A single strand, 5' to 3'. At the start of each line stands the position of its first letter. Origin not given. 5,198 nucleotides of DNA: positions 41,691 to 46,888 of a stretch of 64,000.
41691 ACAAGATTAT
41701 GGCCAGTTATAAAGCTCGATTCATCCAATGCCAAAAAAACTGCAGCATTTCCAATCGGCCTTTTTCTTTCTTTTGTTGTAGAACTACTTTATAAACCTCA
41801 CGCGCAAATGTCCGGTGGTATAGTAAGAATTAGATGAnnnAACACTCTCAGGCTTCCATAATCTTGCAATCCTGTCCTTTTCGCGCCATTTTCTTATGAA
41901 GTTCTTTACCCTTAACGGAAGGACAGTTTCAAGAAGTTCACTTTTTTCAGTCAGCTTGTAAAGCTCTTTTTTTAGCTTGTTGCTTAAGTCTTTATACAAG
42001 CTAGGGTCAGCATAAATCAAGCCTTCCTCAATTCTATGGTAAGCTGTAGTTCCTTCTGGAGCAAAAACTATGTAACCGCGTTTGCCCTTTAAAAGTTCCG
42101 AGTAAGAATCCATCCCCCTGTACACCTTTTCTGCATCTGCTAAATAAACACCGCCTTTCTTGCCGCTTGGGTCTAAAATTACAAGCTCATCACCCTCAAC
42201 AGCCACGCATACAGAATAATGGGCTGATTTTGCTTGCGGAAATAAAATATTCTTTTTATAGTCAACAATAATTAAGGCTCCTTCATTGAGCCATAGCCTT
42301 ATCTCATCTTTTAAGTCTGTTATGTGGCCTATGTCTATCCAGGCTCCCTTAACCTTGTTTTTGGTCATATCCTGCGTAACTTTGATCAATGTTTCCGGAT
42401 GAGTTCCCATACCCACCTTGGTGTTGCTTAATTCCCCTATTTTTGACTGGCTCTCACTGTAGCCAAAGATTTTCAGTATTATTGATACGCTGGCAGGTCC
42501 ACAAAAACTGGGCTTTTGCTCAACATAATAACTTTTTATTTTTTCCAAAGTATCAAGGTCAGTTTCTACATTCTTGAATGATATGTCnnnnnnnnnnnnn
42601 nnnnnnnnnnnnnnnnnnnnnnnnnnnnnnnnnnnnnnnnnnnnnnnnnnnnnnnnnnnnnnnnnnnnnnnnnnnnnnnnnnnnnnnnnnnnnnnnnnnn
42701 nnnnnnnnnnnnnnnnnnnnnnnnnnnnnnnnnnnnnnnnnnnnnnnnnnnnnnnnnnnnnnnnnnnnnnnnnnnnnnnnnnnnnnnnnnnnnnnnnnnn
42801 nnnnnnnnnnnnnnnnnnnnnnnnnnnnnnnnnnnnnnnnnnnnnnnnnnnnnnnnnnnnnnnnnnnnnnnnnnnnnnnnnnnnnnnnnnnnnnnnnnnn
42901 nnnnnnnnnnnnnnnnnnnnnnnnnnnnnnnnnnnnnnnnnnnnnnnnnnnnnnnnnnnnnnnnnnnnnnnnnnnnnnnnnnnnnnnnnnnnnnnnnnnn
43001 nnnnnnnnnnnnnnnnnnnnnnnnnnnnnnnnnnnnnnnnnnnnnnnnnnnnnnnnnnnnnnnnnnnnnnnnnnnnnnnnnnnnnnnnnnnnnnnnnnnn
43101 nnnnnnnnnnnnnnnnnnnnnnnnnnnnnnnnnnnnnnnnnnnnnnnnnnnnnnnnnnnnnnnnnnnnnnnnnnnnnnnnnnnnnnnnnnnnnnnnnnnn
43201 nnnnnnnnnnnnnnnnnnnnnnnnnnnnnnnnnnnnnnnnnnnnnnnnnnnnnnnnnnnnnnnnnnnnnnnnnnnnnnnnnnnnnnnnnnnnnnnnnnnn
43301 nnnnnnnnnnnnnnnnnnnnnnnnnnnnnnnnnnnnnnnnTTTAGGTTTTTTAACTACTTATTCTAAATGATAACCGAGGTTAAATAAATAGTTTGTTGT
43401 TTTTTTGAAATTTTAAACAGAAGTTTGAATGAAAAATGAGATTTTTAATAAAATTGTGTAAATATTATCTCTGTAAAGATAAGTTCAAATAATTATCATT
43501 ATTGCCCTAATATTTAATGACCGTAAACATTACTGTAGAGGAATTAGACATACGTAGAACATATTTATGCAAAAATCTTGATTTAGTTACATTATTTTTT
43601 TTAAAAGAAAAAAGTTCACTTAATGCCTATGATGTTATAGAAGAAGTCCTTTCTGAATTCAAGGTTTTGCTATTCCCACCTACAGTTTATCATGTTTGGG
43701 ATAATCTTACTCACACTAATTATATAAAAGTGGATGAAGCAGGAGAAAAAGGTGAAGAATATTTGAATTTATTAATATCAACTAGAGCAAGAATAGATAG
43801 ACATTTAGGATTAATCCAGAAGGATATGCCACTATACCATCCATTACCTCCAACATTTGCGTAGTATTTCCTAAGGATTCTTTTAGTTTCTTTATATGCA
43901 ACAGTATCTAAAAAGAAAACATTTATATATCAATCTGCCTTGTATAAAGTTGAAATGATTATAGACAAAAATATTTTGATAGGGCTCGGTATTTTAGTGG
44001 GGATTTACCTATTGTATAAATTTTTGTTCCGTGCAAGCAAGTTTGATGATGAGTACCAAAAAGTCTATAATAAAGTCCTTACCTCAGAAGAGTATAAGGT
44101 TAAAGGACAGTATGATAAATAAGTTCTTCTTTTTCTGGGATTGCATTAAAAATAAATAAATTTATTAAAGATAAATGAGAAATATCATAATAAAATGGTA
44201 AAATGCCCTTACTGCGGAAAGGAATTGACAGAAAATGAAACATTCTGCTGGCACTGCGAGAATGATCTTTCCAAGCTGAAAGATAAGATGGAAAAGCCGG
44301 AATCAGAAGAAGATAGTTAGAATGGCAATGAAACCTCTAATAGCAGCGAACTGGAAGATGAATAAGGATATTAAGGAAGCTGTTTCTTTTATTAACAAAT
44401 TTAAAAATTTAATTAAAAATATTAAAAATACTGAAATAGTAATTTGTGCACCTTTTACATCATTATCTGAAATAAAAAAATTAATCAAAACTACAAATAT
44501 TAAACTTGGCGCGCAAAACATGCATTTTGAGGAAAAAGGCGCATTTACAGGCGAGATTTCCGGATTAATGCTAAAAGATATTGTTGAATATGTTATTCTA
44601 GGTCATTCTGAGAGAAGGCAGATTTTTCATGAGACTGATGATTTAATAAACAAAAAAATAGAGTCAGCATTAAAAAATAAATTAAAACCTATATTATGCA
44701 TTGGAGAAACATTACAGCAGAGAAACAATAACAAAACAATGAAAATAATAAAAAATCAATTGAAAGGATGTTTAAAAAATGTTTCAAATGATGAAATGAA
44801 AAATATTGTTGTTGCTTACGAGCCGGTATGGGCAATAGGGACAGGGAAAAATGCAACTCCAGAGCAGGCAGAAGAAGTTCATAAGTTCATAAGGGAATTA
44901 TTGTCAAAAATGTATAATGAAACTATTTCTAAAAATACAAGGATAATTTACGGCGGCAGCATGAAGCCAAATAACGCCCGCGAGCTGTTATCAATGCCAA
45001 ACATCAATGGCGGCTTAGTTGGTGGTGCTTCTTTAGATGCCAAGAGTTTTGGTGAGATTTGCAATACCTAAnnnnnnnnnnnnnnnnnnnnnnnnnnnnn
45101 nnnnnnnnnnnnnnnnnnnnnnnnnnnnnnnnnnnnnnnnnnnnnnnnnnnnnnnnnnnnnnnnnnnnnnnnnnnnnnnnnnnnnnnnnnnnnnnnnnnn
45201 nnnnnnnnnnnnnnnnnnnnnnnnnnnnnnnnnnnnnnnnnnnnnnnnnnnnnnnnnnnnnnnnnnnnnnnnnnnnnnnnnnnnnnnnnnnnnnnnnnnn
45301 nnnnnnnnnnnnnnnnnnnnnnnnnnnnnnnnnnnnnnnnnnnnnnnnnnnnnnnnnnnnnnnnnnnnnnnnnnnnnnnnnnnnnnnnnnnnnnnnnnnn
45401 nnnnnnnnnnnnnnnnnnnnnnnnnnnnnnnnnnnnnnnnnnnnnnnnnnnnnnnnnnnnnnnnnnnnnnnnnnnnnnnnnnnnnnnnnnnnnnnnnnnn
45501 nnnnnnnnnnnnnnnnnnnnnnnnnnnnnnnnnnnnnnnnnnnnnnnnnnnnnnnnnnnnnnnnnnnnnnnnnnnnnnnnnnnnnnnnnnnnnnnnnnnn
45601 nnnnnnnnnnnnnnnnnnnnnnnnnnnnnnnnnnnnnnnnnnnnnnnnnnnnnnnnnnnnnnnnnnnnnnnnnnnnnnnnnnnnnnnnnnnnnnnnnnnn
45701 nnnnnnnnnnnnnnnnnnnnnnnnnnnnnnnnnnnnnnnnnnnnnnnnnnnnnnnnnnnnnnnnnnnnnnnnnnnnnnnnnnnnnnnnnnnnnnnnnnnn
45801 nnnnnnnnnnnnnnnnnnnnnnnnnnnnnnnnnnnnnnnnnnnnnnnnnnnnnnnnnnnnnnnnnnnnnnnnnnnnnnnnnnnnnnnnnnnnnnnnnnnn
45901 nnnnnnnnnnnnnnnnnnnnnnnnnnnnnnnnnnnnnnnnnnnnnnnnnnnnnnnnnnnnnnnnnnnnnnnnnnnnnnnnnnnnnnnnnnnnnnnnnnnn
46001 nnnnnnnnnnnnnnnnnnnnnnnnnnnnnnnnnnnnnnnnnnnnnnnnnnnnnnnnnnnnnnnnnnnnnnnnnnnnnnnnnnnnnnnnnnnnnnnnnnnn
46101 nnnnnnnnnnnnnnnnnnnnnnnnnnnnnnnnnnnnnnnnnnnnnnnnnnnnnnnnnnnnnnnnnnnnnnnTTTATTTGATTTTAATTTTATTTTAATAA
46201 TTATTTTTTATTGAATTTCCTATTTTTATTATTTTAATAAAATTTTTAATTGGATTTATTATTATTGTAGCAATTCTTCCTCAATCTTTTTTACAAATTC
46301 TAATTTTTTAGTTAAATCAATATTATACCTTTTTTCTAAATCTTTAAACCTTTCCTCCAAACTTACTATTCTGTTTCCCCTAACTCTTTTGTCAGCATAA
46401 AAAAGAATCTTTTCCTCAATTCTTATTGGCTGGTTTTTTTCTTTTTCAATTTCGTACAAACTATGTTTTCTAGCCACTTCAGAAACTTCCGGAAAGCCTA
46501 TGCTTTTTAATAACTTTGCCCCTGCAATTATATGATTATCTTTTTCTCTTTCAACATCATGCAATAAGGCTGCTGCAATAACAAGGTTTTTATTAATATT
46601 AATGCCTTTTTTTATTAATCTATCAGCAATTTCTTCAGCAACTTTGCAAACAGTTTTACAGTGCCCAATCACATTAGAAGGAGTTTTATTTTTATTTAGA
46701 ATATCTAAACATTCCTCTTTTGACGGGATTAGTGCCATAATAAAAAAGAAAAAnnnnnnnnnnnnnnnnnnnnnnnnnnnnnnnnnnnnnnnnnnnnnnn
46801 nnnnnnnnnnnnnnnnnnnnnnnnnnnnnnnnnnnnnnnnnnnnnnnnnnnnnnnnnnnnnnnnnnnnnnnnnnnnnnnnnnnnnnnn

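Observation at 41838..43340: MscS-type channel fused to a C39-like cysteine peptidase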

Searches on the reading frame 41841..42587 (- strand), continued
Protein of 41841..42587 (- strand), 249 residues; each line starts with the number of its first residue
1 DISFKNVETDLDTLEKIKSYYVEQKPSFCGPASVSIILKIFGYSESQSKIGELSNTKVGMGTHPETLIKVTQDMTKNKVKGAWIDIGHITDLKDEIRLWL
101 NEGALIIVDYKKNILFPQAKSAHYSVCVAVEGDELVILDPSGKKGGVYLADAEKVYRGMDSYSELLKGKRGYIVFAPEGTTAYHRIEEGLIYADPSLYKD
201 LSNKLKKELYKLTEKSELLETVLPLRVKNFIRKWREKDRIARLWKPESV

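Call 69: find_encoding_contigs(protein=P0143, flank=8000, max_places=1)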
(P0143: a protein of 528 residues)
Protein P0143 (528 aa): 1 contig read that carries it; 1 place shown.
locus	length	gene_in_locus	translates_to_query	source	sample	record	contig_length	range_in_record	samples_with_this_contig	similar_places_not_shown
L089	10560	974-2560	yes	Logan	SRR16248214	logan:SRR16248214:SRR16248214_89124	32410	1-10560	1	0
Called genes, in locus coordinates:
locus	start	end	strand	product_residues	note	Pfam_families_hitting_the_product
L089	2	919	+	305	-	?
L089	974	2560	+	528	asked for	PF00924:MS_channel_2nd (faint)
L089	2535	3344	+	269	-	PF08443:RimK (weak)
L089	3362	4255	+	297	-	PF14397:ATPgrasp_ST (faint), PF02655:ATP-grasp_3, PF02786:CPSase_L_D2 (weak), PF08443:RimK, PF02222:ATP-grasp (weak), PF07478:Dala_Dala_lig_C (weak), PF02955:GSH-S_ATP, PF02750:Synapsin_C (weak)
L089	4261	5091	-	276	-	-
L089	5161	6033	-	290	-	PF18030:Rimk_N (weak), PF08443:RimK, PF02955:GSH-S_ATP (weak)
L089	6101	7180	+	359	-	PF08014:MATCAP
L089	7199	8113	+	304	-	PF02222:ATP-grasp (weak), PF02655:ATP-grasp_3, PF02786:CPSase_L_D2 (faint), PF08443:RimK, PF02955:GSH-S_ATP, PF07478:Dala_Dala_lig_C (faint)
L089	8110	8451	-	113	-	PF01906:YbjQ_1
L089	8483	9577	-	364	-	PF24827:AstE_AspA_cat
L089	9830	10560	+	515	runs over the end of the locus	-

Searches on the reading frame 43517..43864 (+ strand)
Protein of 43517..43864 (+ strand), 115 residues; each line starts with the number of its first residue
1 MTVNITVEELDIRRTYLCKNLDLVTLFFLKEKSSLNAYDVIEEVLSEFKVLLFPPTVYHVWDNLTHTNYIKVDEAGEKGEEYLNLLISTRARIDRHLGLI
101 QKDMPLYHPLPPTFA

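Call 3: search_protein_families(library=pfam, proteins=[window:43517-43864:+], max_evalue=0.1)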
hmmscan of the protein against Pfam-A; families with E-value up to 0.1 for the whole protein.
window:43517-43864:+ (115 aa): 0 families

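Call 4: search_protein_families(library=ncbifam, proteins=[window:43517-43864:+], max_evalue=0.1)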
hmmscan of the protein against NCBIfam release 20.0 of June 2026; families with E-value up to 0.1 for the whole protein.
window:43517-43864:+ (115 aa): 0 families

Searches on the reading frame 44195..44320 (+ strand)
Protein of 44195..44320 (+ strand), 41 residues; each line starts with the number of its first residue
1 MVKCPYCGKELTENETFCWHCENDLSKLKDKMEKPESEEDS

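Call 3: search_protein_families(library=pfam, proteins=[window:44195-44320:+], max_evalue=0.1)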
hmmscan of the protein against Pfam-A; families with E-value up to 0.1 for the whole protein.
window:44195-44320:+ (41 aa): 22 families
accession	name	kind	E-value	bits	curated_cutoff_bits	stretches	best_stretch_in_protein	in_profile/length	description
PF13248.11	Zn_ribbon_3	-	1.2e-06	28.2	27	1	1-25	2-26/26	zinc-ribbon domain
PF13240.11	Zn_Ribbon_1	-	2.8e-05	24.2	25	1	3-21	1-19/23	zinc-ribbon domain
PF24460.1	DUF7575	-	5.1e-05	23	28.5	1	2-24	4-26/28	Domain of unknown function (DUF7575)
PF05605.18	zf-Di19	-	0.00024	21.7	27.5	1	2-24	3-24/54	Drought induced 19 protein (Di19), zinc-binding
PF12773.13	DZR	-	0.00024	21.6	27.3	1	3-22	26-45/45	Double zinc ribbon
PF18912.6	DZR_2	-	0.00039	20.6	27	1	3-30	9-36/56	Double zinc ribbon domain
PF23146.2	Zf_IFT144_1st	-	0.0018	18.5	27.5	1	4-21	7-24/25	IFT144, first zinc finger domain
PF02892.21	zf-BED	-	0.0019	18.6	20.6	1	1-16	16-32/44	BED zinc finger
PF09889.16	DUF2116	-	0.0065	16.9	26.8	1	4-34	6-37/59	Probable treble clef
PF08394.17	Arc_trans_TRASH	-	0.01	16.4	27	0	2-14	1-13/43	Archaeal TRASH domain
PF07191.17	Zn_ribbon_6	-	0.014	15.8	25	1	3-28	2-42/67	Double zinc ribbon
PF06467.20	zf-FCS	-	0.016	15.4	22.4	0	18-30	7-15/39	MYM-type Zinc finger with FCS sequence motif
PF05810.19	NinF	-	0.028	14.8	27.5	1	3-18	1-16/25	NinF protein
PF21344.3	Zn_ribbon_LysW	-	0.028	14.5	27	0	2-11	22-31/46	Alpha-aminoadipate carrier protein LysW-like, globular domain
PF06221.18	zf-C2HC5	-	0.044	14.2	25.8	0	3-31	19-50/54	Putative zinc finger motif, C2HC5-type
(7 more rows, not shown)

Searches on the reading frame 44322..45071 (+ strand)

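Call 64: search_protein_families(library=pfam, proteins=[window:44322-45071:+], max_evalue=0.001)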
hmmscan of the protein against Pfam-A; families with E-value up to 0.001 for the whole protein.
window:44322-45071:+ (249 aa): 1 family
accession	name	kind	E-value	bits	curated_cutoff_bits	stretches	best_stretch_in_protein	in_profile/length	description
PF00121.24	TIM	-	3.2e-100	335.1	20.1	1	5-248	1-243/245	Triosephosphate isomerase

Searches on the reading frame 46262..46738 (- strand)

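Call 64: search_protein_families(library=pfam, proteins=[window:46262-46738:-], max_evalue=0.001)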
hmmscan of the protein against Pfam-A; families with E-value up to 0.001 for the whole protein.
window:46262-46738:- (158 aa): 1 family
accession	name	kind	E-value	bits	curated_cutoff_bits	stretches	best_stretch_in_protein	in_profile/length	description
PF01966.28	HD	-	1.5e-12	48.3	22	1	23-117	1-112/116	HD domain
